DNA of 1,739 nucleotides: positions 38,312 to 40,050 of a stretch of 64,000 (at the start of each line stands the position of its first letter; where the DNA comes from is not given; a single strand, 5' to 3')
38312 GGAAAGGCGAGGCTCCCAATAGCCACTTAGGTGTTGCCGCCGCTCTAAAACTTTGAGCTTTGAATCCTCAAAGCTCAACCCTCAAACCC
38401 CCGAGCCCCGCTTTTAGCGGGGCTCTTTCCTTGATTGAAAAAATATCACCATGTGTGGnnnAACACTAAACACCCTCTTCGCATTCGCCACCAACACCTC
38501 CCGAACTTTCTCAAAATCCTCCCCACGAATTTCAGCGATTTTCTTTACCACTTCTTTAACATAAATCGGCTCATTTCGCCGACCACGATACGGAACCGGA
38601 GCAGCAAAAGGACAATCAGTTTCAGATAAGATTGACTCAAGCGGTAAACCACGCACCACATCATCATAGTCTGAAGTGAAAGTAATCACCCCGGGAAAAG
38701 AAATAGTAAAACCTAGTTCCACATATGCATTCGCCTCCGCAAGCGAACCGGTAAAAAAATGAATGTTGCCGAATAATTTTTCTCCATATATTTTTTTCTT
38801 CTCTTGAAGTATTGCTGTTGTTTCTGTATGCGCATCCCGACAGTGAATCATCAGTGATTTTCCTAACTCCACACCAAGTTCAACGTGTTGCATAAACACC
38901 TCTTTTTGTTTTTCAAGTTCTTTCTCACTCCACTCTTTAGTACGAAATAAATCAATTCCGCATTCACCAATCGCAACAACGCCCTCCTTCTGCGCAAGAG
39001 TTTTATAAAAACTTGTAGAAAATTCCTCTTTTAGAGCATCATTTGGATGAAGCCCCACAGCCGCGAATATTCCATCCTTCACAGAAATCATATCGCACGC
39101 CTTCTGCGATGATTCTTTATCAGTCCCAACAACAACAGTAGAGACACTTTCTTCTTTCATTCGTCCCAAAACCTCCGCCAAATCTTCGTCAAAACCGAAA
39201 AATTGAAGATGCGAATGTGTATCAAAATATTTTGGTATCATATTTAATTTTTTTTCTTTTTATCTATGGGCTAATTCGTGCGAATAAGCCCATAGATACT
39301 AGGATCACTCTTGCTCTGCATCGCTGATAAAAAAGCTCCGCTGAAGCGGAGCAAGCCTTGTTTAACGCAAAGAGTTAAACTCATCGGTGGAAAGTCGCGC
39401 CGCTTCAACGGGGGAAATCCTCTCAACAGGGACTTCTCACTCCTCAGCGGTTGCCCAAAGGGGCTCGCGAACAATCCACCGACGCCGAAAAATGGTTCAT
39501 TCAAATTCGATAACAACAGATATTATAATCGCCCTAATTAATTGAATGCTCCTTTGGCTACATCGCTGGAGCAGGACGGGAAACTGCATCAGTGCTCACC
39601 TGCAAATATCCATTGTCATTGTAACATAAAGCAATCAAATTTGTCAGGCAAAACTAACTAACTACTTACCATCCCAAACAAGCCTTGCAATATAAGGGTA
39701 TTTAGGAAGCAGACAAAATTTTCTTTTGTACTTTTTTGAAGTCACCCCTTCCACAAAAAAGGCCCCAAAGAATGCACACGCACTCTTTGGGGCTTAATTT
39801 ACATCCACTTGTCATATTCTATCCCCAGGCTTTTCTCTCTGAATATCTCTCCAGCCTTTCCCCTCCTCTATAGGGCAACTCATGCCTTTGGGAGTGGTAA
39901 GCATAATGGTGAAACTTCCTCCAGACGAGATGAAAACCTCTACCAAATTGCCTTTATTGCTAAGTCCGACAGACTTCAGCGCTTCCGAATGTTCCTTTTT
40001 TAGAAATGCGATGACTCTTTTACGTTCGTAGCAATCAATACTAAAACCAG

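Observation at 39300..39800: ORF-free, GC-elevated ~500-nt segment upstream of tatD: candidate structured RNA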

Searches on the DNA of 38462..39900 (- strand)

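Call 4: search_rna_families(source=window, start=39150, end=39900, threshold=evalue, max_evalue=10, show_alignments=4)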
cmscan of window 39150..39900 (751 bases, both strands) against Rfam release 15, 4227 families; matches with E-value up to 10: 9.
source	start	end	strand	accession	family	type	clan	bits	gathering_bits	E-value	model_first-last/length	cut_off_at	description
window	39756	39802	-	RF00697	mir-186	Gene; miRNA;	-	22.1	70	0.14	1-82/82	no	mir-186 microRNA precursor family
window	39762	39801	-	RF02875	AS-pc01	Gene; antisense;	-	21.8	79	0.25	29-68/99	no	Antisense to pHK01_035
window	39327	39391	-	RF02837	anti-hemB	Gene; sRNA;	-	20.3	49.5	0.033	1-81/81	no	Burkholderia RNA 7 (anti-hemB)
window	39241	39315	+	RF01859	Phe_leader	Cis-reg; leader;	-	19.1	55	1.8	1-125/125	no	Phenylalanine leader peptide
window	39692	39794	+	RF02822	Srn266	Gene; sRNA;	-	19.1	63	2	1-112/112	no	Streptococcus RNA 266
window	39753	39799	+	RF00697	mir-186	Gene; miRNA;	-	18.3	70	1.4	1-82/82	no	mir-186 microRNA precursor family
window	39221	39293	+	RF01775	RsaOG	Gene; sRNA;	-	16.5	50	8.5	73-141/147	no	RNA S.aureus Orsay G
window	39172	39308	+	RF04324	Pestivirus-3UTR-SLIV-SLIII-SLII-CSFV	Gene; sRNA;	CL00151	15.6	150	4.8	1-170/170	no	Pestivirus 3' UTR SLIV, SLIII and SLII classical swine fever virus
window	39419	39451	-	RF01307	sR55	Gene; snRNA; snoRNA; CD-box;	-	12.9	35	4.3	1-65/65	no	Small nucleolar RNA sR55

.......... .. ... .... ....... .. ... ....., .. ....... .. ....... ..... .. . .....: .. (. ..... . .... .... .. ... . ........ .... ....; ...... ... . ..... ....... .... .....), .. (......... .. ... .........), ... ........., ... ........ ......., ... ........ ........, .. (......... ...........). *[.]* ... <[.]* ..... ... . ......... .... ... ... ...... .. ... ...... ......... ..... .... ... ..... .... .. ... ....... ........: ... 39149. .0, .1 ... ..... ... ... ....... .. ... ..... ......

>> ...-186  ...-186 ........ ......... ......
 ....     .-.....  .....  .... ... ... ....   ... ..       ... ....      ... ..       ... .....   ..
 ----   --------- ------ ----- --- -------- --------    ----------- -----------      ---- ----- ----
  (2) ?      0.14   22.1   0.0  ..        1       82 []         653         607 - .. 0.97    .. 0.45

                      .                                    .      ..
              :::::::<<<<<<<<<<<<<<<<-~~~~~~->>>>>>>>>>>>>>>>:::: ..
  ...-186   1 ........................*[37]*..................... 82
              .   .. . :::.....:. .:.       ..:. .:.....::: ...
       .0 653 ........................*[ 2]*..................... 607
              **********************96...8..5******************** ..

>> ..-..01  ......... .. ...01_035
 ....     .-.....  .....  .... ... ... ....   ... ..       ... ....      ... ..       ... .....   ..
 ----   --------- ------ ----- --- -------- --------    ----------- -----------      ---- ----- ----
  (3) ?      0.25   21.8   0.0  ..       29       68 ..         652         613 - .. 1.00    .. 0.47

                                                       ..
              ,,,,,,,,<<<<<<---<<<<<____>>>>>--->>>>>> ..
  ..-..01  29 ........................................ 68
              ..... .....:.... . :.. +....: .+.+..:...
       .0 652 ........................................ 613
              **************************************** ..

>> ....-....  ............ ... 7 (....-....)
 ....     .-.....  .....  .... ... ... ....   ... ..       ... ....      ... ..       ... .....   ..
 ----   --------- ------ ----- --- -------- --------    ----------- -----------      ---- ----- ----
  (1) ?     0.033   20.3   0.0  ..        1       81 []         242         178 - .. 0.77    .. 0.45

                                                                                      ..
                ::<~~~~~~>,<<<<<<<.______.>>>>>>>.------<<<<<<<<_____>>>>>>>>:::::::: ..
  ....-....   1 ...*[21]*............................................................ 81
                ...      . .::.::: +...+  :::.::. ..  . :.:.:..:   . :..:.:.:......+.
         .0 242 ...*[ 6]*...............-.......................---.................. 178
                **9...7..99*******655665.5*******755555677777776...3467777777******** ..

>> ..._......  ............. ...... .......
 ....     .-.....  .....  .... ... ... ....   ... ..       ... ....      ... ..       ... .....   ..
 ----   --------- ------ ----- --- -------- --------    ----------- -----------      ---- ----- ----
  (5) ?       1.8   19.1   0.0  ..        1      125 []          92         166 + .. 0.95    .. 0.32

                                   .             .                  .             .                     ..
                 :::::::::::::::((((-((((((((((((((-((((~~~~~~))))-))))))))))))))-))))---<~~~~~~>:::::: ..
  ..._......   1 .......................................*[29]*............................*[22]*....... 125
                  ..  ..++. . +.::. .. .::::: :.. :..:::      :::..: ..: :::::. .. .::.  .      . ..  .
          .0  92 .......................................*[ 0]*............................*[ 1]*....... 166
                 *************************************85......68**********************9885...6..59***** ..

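Call 42: search_rna_families(source=L107, start=2040, end=2400, threshold=evalue, max_evalue=10, show_alignments=3)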
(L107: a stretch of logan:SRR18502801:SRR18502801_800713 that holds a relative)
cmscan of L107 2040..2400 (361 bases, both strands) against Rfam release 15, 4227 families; matches with E-value up to 10: 11.
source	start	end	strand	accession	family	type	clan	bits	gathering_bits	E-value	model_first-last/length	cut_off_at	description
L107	2281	2398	+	RF01770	rimP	Cis-reg; leader;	-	21.7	47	0.27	1-102/102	no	Gammaprotebacteria rimP leader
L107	2305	2331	+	RF03060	uup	Cis-reg;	-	19.1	36.8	0.24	1-48/48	no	uup RNA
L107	2283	2346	+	RF00519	suhB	Gene; sRNA;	CL00108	18.1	41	0.2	1-77/77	no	Makes More Granules Regulator RNA (mmgR)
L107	2351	2400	+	RF01935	bxd_7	Gene; lncRNA;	-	15.5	60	1.8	1-46/66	3'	Bithoraxoid conserved region 7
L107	2313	2332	+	RF00195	RsmY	Gene; sRNA;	CL00106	14.3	57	0.27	100-119/121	no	RsmY RNA family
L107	2333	2375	-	RF02098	DGCR5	Gene; lncRNA;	-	14.3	50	3.7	1-49/49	no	DiGeorge syndrome critical region gene 5 conserved region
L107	2062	2124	+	RF01125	sR4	Gene; snRNA; snoRNA; CD-box;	-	13.2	50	1.4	1-56/56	no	Small nucleolar RNA sR4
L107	2273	2343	+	RF02076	STnc100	Gene; sRNA;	-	13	47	1.5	1-206/206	no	Gammaproteobacterial sRNA STnc100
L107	2313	2332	+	RF01400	istR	Gene; antitoxin;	-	12.1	45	5.8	107-126/130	no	istR Hfq binding RNA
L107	2059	2121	+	RF01139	sR2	Gene; snRNA; snoRNA; CD-box;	-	11.7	42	3.4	1-57/57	no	Small nucleolar RNA sR2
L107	2041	2083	+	RF01306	sR52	Gene; snRNA; snoRNA; CD-box;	-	10.7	50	9.7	1-60/60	no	Small nucleolar RNA sR52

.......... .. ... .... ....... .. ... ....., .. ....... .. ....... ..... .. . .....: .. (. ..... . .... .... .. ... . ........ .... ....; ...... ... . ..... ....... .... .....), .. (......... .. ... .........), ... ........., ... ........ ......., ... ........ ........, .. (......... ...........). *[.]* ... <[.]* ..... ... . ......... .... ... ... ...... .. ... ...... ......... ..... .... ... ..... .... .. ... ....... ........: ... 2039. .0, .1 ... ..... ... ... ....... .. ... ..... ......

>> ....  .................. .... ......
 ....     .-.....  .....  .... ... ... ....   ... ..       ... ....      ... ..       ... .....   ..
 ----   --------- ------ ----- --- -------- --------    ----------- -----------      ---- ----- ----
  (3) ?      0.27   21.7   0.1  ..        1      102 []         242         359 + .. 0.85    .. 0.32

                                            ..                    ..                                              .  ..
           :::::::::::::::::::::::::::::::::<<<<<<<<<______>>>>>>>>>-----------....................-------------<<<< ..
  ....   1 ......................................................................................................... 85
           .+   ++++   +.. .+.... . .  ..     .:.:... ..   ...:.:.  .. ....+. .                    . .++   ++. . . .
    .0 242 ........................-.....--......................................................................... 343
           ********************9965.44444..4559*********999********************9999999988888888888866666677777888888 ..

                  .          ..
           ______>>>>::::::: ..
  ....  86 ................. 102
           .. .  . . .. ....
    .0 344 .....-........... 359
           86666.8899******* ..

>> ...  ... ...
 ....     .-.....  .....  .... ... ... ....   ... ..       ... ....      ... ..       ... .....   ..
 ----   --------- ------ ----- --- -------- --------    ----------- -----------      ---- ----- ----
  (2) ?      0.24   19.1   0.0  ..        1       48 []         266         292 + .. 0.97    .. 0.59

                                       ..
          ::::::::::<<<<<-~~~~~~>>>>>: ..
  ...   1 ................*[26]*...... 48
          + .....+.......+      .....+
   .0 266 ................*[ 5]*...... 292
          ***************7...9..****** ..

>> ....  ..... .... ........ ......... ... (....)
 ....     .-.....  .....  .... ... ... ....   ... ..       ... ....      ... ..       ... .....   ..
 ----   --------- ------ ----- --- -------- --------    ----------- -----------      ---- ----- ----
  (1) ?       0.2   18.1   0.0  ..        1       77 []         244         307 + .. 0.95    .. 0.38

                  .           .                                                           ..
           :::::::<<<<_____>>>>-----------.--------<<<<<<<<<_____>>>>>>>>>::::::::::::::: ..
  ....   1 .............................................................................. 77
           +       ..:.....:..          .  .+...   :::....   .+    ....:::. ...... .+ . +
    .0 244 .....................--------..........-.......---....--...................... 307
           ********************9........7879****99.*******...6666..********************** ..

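Call 56: build_rna_model(alignment_id=A3, structure=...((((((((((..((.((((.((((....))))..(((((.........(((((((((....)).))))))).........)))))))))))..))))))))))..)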
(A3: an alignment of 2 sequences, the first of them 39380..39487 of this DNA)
Model R1 built from alignment A3 (2 sequences, 108 columns); structure: as given.
model positions 108; base pairs 34; branch points 1; effective number of sequences 0.61; information 0.589 bits per position. Calibrated on 0.2 Mb of random sequence (short: E-values are rough).
structure used (alignment columns):
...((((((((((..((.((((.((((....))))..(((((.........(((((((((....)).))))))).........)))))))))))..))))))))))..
